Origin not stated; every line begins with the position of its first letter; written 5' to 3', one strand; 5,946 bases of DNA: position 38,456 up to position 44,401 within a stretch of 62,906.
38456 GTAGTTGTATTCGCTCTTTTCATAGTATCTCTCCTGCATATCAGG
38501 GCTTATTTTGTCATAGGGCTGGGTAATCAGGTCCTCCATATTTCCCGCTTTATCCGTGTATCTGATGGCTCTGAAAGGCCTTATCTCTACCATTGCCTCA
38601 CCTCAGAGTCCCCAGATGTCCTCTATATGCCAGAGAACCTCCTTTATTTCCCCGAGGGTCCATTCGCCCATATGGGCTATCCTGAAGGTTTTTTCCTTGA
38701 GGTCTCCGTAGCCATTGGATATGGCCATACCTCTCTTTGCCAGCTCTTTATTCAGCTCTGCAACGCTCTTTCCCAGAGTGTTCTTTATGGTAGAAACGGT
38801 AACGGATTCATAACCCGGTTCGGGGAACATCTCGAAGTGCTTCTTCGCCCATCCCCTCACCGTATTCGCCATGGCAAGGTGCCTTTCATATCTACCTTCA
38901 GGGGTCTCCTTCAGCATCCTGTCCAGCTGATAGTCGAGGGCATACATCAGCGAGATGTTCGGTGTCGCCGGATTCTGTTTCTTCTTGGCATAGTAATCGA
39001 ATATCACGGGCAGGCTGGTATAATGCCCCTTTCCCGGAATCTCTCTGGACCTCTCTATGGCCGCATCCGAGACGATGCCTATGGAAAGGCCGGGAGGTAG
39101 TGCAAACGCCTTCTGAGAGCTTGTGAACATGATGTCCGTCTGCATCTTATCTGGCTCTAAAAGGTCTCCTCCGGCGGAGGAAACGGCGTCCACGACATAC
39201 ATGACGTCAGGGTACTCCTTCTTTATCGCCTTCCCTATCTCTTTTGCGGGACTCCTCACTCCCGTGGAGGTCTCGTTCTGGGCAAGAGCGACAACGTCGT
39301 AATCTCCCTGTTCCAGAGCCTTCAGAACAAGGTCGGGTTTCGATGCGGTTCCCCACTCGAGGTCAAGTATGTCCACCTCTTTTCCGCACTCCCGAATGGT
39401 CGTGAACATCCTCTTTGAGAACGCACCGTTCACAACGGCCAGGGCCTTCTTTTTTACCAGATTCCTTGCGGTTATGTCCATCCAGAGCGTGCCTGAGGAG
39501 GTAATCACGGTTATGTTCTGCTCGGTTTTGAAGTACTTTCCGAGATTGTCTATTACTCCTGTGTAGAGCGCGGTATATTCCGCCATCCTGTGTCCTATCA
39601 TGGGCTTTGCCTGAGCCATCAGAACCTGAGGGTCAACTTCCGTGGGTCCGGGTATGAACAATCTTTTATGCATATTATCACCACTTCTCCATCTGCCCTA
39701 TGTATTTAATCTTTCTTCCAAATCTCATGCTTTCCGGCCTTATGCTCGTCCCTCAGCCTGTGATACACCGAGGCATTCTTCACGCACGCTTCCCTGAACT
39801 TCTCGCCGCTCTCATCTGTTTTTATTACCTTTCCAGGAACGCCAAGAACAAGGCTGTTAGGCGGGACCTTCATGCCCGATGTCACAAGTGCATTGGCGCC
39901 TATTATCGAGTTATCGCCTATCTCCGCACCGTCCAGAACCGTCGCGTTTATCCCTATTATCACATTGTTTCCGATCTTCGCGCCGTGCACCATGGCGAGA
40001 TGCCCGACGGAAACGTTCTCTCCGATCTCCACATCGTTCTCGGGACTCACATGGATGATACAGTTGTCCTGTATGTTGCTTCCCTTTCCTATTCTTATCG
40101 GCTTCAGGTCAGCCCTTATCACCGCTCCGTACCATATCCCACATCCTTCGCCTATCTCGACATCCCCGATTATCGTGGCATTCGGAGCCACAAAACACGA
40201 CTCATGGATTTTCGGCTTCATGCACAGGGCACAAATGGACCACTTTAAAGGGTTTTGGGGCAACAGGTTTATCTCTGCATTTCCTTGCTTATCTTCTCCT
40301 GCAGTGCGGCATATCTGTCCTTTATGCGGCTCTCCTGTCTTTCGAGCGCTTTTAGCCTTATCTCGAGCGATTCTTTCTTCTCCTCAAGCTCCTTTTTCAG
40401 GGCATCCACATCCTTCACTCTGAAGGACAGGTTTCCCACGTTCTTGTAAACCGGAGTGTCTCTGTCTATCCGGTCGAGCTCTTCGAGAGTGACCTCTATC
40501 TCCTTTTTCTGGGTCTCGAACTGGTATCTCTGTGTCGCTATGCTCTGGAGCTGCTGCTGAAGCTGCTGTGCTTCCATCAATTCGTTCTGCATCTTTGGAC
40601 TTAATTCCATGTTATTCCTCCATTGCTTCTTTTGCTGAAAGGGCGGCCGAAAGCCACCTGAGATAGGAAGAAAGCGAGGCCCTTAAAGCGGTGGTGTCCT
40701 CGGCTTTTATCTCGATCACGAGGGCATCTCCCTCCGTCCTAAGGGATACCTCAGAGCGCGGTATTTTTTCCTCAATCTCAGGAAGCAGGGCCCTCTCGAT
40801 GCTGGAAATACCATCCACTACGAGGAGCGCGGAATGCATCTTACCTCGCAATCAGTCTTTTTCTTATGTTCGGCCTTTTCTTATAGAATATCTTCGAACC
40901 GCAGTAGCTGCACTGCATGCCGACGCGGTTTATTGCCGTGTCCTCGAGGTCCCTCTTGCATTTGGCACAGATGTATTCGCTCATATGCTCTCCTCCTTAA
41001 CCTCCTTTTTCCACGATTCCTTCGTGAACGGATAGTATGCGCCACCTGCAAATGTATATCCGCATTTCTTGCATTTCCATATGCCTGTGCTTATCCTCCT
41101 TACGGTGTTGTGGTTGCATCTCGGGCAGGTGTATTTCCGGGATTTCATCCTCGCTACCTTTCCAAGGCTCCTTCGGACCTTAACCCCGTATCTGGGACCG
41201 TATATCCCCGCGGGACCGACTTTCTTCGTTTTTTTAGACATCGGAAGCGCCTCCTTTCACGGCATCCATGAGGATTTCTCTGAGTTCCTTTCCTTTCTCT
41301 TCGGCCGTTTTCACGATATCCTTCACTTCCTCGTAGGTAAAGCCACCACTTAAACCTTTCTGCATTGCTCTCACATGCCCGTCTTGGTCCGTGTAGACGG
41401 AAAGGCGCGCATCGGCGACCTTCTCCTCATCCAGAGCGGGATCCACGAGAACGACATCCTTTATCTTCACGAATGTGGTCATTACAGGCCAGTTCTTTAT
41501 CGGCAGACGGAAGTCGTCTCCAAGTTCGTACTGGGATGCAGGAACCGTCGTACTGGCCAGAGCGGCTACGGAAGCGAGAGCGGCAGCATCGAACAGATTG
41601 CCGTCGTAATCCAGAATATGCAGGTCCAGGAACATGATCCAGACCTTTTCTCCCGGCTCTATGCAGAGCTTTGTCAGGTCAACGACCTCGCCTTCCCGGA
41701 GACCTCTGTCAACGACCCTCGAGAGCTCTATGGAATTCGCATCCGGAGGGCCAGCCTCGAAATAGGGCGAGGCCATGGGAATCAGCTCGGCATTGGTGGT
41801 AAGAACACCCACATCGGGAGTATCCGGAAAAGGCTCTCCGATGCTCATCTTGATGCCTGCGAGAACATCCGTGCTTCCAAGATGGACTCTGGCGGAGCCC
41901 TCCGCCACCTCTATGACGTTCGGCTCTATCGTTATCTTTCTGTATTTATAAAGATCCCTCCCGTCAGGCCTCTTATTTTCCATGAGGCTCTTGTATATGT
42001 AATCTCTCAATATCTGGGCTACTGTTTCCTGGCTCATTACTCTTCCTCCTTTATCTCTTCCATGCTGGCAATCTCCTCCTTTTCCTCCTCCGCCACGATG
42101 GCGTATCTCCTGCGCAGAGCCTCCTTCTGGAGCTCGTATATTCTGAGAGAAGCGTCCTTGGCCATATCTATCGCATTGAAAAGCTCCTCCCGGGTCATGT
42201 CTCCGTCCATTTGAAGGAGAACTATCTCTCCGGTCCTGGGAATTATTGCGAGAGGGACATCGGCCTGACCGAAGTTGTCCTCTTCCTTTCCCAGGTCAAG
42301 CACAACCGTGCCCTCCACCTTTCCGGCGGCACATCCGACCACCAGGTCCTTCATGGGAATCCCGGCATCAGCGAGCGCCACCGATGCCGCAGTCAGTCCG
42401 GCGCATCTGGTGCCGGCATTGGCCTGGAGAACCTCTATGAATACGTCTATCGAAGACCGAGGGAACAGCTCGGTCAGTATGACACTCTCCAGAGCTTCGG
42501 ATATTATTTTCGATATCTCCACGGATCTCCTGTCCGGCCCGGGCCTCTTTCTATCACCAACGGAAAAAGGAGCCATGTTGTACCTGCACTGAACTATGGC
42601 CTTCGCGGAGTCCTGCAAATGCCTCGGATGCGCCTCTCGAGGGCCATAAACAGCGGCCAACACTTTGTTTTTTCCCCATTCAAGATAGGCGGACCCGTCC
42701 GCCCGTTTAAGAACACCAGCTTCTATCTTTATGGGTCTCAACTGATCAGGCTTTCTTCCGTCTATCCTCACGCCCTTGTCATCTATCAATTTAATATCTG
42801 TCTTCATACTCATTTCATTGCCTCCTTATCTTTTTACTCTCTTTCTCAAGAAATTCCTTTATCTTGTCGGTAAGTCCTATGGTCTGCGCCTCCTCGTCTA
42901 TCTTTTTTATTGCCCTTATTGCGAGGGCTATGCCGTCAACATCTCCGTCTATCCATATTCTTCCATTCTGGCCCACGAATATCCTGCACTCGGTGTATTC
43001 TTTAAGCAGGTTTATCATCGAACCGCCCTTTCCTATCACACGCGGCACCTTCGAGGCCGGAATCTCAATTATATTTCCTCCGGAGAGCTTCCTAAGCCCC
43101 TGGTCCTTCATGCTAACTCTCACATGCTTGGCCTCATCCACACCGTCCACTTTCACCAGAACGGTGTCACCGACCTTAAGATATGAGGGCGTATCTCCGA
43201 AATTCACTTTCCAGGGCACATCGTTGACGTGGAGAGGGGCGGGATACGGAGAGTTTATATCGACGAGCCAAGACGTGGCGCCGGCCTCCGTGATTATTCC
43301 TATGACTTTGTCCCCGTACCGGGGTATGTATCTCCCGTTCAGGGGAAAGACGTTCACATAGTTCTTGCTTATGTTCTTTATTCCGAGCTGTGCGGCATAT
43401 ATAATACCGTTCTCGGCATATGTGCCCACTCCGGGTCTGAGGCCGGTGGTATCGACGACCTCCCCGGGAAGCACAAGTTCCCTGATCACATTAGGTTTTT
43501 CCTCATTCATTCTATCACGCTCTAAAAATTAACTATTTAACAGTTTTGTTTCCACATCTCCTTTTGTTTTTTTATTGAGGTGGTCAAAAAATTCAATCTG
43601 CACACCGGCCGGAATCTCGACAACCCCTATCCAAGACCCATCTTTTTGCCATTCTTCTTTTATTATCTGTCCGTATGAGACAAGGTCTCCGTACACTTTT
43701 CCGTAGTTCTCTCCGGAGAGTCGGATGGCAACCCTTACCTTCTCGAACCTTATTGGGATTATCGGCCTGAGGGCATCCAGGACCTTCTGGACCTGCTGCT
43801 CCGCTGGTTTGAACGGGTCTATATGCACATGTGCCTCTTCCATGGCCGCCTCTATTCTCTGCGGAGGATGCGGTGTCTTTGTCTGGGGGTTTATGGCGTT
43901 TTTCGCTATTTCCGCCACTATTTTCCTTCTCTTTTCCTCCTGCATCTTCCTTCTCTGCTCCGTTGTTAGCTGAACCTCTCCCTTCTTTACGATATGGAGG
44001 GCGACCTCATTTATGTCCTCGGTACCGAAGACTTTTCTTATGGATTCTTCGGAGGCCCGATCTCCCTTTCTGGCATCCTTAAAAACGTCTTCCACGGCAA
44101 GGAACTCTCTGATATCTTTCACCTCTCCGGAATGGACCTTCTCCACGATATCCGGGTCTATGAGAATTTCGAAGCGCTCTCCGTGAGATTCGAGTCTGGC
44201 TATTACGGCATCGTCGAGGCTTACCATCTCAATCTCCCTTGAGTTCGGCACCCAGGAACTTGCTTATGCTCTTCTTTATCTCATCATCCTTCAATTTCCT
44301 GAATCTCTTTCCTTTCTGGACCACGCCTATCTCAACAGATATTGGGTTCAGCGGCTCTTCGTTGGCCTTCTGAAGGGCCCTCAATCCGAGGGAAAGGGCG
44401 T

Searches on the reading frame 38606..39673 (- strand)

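Call 37: search_protein_families(library=pfam, proteins=[window:38606-39673:-])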
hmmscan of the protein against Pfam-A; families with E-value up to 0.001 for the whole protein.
window:38606-39673:- (356 aa): 1 family
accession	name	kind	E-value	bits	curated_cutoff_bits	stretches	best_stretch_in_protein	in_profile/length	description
PF00266.25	Aminotran_5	-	3.5e-19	69.4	21.5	1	22-257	30-271/371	Aminotransferase class-V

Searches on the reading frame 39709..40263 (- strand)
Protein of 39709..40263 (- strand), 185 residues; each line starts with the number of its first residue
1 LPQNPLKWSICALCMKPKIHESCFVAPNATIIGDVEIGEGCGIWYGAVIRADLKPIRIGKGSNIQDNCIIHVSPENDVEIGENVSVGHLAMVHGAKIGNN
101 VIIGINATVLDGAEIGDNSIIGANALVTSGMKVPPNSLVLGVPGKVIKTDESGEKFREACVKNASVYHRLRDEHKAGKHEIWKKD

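Call 37: search_protein_families(library=pfam, proteins=[window:39709-40263:-])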
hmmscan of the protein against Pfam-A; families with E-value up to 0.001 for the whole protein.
window:39709-40263:- (185 aa): 3 families
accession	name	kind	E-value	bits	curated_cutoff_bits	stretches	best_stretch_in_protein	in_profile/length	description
PF00132.30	Hexapep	-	3e-25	87.3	27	2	94-128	1-35/36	Bacterial transferase hexapeptide (six repeats)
PF25084.1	LbH_EIF2B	-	7.3e-08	32.8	54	1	57-136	23-102/105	EIF2B subunit epsilon LbH domain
PF14602.12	Hexapep_2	-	8.7e-06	25.8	27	1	96-128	3-33/34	Hexapeptide repeat of succinyl-transferase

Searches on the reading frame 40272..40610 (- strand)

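Call 38: search_protein_families(library=pfam, proteins=[window:40272-40610:-])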
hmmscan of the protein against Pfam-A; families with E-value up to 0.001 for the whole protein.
window:40272-40610:- (113 aa): 2 families
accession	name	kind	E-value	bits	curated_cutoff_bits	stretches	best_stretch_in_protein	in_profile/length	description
PF01920.25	Prefoldin_2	-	3.4e-23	82.1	27.6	1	8-112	1-104/106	Prefoldin subunit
PF21037.2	CCDC138_cc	-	0.0005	20.5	27.1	0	69-109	18-54/59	Coiled-coil-domain-containing protein 138, coiled-coil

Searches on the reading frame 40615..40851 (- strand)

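Call 38: search_protein_families(library=pfam, proteins=[window:40615-40851:-])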
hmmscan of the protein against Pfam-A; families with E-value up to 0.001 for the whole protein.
window:40615-40851:- (79 aa): 1 family
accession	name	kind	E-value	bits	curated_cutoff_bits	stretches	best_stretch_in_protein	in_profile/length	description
PF09341.15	Pcc1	-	1.5e-12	48.2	20.9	1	17-71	16-71/75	Transcription factor Pcc1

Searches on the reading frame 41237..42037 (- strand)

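Call 38: search_protein_families(library=pfam, proteins=[window:41237-42037:-])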
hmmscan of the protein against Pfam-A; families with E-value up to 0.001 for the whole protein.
window:41237-42037:- (267 aa): 2 families
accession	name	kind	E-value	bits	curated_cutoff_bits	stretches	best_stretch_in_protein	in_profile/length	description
PF01138.27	RNase_PH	-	2.3e-28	99.7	25.5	1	32-166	2-130/130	3' exoribonuclease family, domain 1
PF03725.20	RNase_PH_C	-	8.3e-12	45.3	20.8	1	184-247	3-66/67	3' exoribonuclease family, domain 2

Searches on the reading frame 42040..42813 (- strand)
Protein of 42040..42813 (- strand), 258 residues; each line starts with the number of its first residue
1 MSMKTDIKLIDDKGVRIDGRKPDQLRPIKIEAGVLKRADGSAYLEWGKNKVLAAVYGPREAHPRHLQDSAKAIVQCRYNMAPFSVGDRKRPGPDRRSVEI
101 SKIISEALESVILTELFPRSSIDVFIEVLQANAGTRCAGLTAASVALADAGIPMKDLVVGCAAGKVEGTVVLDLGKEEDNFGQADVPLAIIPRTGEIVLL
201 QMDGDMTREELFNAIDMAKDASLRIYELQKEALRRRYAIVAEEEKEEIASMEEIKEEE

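Call 38: search_protein_families(library=pfam, proteins=[window:42040-42813:-])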
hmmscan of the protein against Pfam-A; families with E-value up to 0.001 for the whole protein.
window:42040-42813:- (258 aa): 2 families
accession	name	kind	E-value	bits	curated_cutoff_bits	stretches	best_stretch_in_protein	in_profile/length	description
PF01138.27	RNase_PH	-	1.5e-39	135.8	25.5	1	24-153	1-130/130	3' exoribonuclease family, domain 1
PF03725.20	RNase_PH_C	-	5.5e-14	52.3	20.8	1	156-220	1-66/67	3' exoribonuclease family, domain 2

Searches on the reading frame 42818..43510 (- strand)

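Call 38: search_protein_families(library=pfam, proteins=[window:42818-43510:-])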
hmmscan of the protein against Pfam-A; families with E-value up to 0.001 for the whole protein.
window:42818-43510:- (231 aa): 8 families
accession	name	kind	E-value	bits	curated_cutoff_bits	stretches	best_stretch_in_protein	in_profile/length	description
PF00013.35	KH_1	-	9e-11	41.8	21.5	1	148-202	4-65/66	KH domain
PF15985.11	KH_6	-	9.7e-09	35.9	27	1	145-190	1-44/47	KH domain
PF14382.12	ECR1_N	-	1.6e-07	31.4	27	1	12-47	1-37/38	Exosome complex exonuclease RRP4 N-terminal region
PF21266.3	RRP4_S1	-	3.2e-07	30.9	27.3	1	60-98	1-39/73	RRP4, S1 domain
PF22625.2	ECR1_N_2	-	2.4e-06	27.7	27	1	10-57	1-50/51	Exosome RNA binding protein RRP4 N-terminal domain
PF21262.3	RRP40_S1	-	9.4e-05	22.7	27.1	1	61-95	1-35/83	Exosome complex component RRP40, S1 domain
PF00575.29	S1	-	0.0002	22.1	22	1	64-135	3-74/74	S1 RNA binding domain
PF07650.23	KH_2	-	0.00021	21.5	22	1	143-187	24-68/78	KH domain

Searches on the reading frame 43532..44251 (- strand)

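Call 38: search_protein_families(library=pfam, proteins=[window:43532-44251:-])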
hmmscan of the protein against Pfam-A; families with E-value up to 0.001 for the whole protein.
window:43532-44251:- (240 aa): 3 families
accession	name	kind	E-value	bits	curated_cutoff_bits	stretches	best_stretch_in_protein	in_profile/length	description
PF01172.24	SBDS_N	-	1.8e-27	95.5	24.6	1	15-101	2-88/88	Shwachman-Bodian-Diamond syndrome (SBDS) N-terminal domain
PF09377.16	SBDS_domain_II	-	6.4e-26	90.5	27.2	1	109-170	1-62/62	SBDS protein, domain II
PF20268.4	SBDS_C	-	4.2e-20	71.9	27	1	172-239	1-70/71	SBDS protein, C-terminal domain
